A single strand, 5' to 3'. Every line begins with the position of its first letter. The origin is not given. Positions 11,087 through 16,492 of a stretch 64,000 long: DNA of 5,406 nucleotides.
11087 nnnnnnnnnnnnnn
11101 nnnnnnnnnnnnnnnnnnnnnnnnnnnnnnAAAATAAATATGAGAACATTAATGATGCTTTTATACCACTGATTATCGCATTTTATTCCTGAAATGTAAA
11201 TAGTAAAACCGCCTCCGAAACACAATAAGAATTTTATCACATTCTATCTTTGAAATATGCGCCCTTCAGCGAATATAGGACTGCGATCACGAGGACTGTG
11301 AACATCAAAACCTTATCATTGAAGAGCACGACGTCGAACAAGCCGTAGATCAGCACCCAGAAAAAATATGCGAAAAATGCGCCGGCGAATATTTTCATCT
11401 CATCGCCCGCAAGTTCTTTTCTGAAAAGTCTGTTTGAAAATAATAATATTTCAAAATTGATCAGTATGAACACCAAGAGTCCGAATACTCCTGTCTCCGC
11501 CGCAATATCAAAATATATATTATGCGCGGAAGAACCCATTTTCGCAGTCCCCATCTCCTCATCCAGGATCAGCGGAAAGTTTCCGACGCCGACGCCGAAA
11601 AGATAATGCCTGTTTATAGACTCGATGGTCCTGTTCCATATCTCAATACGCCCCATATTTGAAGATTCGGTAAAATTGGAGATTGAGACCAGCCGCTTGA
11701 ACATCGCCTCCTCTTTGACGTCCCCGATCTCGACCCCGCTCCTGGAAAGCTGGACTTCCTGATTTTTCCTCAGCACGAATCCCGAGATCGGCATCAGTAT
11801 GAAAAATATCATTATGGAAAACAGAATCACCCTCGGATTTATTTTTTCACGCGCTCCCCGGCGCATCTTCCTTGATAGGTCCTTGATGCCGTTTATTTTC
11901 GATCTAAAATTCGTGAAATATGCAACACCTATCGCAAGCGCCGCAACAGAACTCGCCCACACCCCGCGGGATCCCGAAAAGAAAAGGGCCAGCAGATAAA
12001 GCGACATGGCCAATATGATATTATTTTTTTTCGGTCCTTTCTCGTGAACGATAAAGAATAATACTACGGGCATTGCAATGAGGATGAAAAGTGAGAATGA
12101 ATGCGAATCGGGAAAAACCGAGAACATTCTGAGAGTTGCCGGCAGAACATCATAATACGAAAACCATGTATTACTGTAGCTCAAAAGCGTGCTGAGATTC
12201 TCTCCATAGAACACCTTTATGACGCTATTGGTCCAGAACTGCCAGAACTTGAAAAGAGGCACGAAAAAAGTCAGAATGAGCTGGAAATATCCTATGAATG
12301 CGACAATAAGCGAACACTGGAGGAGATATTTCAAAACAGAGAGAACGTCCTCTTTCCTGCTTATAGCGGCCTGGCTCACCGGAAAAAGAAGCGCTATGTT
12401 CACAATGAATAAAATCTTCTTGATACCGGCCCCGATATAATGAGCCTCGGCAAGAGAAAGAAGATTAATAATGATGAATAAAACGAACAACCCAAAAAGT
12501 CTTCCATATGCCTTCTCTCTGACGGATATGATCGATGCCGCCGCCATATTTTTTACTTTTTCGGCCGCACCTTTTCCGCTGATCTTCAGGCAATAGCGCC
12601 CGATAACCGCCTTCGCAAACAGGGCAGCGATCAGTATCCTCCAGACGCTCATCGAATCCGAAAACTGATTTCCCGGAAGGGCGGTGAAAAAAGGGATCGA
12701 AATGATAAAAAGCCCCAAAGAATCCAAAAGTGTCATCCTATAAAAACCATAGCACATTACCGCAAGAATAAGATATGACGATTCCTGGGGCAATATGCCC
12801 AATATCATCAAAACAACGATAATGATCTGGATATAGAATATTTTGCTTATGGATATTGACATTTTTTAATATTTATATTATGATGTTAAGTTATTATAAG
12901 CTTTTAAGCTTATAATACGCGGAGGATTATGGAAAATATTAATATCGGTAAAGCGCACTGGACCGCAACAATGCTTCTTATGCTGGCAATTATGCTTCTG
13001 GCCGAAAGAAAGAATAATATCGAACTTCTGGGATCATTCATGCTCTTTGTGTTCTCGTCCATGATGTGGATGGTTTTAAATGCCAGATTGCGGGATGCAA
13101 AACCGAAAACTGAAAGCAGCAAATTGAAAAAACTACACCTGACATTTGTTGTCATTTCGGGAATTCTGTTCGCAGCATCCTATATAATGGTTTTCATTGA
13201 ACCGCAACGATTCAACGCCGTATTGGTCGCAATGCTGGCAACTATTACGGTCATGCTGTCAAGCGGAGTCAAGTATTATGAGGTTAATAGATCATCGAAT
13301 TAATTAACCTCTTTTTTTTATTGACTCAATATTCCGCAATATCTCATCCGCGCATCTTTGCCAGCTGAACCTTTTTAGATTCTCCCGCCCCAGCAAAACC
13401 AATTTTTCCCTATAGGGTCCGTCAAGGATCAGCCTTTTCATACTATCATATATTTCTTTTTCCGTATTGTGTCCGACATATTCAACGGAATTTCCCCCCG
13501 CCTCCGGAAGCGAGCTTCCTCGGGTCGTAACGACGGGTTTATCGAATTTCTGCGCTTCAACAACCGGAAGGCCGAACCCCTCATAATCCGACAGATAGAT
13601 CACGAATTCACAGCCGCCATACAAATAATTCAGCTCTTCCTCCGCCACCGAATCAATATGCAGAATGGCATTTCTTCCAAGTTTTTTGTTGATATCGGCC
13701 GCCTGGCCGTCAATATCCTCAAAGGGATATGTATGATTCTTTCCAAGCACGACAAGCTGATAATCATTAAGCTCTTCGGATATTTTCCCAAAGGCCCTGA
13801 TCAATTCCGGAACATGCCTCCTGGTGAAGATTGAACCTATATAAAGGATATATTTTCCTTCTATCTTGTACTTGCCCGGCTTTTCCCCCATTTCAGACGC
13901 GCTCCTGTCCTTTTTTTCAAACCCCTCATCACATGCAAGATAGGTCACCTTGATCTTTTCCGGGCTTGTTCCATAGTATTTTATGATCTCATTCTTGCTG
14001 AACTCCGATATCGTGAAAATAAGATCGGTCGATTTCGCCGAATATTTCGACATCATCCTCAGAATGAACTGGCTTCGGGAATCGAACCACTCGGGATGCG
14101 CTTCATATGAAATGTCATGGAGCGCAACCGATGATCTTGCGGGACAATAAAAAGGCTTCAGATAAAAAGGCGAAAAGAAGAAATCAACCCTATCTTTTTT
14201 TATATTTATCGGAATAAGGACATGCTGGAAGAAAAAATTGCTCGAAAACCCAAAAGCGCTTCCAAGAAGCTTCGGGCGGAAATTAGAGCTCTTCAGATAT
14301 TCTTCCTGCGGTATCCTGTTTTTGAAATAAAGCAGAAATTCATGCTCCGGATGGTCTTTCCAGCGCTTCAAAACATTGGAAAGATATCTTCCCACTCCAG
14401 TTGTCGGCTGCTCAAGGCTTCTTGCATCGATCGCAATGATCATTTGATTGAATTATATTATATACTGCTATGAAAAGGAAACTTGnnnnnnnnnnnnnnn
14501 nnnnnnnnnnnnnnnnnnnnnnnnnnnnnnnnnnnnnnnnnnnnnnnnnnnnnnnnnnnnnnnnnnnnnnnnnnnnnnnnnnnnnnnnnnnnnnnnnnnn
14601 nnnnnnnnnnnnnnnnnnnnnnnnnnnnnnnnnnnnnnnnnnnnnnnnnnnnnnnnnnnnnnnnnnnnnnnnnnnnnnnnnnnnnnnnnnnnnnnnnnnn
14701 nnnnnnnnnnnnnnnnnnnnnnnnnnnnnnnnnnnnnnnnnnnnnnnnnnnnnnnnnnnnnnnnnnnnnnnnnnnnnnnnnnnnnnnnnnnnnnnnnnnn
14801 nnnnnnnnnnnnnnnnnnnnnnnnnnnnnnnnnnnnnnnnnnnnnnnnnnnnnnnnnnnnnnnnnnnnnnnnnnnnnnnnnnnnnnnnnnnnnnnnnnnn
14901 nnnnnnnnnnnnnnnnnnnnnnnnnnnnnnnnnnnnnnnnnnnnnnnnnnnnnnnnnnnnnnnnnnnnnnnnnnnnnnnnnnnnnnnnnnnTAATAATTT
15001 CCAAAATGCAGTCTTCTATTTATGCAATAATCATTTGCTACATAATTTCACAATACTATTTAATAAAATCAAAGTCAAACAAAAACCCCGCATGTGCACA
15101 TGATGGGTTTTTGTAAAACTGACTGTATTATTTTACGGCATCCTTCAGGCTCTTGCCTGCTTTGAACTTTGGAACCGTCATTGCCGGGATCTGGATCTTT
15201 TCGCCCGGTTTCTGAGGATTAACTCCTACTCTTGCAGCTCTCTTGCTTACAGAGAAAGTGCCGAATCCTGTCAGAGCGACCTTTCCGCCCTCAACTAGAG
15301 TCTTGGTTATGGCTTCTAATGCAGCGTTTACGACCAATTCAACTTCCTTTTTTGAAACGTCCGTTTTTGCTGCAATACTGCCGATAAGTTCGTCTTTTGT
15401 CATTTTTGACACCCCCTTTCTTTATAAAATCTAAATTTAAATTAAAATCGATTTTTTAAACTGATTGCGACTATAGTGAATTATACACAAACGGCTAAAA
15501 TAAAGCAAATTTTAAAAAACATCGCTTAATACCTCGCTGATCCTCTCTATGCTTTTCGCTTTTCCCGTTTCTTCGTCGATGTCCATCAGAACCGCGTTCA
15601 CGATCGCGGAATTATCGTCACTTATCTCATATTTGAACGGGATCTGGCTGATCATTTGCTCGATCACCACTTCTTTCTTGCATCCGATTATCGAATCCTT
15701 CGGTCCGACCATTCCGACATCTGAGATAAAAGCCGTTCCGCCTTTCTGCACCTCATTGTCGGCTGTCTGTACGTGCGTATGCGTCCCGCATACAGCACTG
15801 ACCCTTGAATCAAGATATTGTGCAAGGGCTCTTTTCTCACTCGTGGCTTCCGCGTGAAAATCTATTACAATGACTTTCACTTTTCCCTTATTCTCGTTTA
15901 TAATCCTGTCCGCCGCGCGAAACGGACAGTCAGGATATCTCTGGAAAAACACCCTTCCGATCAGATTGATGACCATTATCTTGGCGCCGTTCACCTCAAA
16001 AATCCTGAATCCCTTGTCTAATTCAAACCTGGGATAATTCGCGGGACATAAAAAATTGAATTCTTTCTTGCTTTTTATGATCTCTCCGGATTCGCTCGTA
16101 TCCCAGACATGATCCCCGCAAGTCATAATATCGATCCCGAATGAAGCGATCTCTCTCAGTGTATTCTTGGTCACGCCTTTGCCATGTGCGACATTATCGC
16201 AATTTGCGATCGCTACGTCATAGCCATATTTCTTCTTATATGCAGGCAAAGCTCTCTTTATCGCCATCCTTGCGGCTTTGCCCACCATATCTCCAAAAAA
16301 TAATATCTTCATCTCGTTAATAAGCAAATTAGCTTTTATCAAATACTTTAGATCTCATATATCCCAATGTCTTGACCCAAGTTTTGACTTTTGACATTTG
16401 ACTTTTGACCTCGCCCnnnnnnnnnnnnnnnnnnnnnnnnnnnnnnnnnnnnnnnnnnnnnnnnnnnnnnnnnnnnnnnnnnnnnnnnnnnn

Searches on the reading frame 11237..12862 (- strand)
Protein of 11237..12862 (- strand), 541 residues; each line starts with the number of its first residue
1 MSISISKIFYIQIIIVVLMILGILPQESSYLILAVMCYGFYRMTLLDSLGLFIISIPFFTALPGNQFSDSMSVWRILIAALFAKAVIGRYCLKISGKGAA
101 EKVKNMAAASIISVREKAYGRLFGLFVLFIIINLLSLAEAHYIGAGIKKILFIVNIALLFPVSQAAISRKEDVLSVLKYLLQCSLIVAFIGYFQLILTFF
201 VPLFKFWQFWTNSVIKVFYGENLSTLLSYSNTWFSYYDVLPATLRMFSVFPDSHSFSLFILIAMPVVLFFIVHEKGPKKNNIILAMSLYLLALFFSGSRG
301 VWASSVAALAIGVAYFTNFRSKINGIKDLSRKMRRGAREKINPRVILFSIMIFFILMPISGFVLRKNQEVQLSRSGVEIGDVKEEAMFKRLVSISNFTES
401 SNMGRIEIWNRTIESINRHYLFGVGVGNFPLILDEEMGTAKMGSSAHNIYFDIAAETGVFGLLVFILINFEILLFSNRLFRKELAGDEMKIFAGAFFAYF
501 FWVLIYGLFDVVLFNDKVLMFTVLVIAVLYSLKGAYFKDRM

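Call 46: search_protein_families(library=pfam, proteins=[window:11237-12862:-], max_evalue=0.0001)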
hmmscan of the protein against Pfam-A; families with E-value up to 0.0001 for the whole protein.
window:11237-12862:- (541 aa): 1 family
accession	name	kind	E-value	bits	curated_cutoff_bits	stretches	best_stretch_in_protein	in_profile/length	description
PF04932.20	Wzy_C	-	3.4e-20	72.8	31.7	1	285-466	2-149/149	O-Antigen ligase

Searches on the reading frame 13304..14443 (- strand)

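Call 46: search_protein_families(library=pfam, proteins=[window:13304-14443:-], max_evalue=0.0001)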
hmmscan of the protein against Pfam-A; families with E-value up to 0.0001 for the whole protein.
window:13304-14443:- (379 aa): 3 families
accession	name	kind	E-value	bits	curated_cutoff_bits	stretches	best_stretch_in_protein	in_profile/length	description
PF00534.26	Glycos_transf_1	-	5.9e-18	65.4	26.4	1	195-348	14-165/172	Glycosyl transferases group 1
PF13692.12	Glyco_trans_1_4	-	6.9e-13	49.5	27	1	197-340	2-141/142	Glycosyl transferases group 1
PF13439.12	Glyco_transf_4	-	4.8e-06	27.1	28.5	1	16-171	3-166/170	Glycosyltransferase Family 4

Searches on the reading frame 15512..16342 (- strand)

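Call 46: search_protein_families(library=pfam, proteins=[window:15512-16342:-], max_evalue=0.0001)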
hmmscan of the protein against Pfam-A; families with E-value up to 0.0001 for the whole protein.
window:15512-16342:- (276 aa): 2 families
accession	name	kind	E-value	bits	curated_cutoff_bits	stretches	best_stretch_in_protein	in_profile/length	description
PF13277.11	YmdB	-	1.7e-91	306.5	27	1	14-268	1-253/253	YmdB-like protein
PF00149.33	Metallophos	-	1.1e-07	32.9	21.5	1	11-191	1-190/191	Calcineurin-like phosphoesterase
